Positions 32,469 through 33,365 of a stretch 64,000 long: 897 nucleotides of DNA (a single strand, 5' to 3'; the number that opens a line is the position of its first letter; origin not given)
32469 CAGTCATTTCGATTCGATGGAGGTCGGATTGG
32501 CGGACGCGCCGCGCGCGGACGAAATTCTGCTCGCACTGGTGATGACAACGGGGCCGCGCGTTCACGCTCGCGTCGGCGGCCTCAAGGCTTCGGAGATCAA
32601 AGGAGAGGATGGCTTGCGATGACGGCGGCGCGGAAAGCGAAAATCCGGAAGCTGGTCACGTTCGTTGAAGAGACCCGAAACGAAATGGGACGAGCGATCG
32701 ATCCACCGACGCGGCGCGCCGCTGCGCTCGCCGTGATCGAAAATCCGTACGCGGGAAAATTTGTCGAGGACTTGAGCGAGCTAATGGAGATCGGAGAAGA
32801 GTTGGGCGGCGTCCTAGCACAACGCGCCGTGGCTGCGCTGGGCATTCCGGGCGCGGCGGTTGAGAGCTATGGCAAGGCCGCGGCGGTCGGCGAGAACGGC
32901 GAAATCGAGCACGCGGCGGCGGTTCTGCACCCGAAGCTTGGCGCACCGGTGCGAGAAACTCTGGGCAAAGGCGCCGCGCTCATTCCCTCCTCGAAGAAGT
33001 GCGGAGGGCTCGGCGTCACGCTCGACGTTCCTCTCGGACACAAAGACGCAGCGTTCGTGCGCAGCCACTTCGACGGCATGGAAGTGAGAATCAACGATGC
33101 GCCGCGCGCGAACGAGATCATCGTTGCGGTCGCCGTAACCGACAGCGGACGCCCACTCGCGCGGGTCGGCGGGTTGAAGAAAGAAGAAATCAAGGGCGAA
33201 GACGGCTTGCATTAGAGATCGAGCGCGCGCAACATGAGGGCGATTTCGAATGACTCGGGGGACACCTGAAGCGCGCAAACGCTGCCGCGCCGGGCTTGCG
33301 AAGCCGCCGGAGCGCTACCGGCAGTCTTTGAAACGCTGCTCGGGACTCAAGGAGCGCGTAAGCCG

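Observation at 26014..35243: Reductive (Eubacterium barkeri / Azorhizobium-type) nicotinate catabolism module in an apparent Acidobacterium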

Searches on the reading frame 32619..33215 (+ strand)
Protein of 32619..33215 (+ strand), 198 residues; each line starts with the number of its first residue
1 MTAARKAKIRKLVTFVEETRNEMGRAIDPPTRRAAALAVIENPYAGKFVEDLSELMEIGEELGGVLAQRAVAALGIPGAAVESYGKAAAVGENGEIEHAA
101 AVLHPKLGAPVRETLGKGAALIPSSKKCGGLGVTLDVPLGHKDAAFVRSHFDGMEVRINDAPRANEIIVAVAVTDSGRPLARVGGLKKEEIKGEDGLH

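Call 7: search_protein_families(library=pfam, proteins=[window:32619-33215:+], max_evalue=0.01)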
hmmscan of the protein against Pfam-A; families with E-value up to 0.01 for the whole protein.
window:32619-33215:+ (198 aa): 1 family
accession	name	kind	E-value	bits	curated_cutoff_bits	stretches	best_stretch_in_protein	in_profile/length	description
PF06684.16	AA_synth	-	2.9e-75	252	27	1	9-184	1-175/175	Amino acid synthesis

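Call 8: search_protein_families(library=ncbifam, proteins=[window:32619-33215:+], max_evalue=0.01)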
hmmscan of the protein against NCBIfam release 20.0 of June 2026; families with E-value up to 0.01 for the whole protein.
window:32619-33215:+ (198 aa): 0 families

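Call 27: search_solved_structures(query=window:32619-33215:+, max_evalue=1)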
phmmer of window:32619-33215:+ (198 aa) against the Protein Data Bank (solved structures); distinct sequences matched with E-value up to 1: 5.
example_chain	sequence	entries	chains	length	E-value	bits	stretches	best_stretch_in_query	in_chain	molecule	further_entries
2qtp_A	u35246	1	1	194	3e-85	288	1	7-197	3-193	Uncharacterized protein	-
3byq_A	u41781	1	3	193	7.9e-35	123.6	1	8-196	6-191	Uncharacterized protein DUF1185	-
9gzr_A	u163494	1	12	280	0.34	13.9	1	22-96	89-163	RcpC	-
4a9a_A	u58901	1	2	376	0.35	13.9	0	112-163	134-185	RIBOSOME-INTERACTING GTPASE 1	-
7rr5_R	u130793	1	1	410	0.35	13.9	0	112-163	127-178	Ribosome-interacting GTPase 1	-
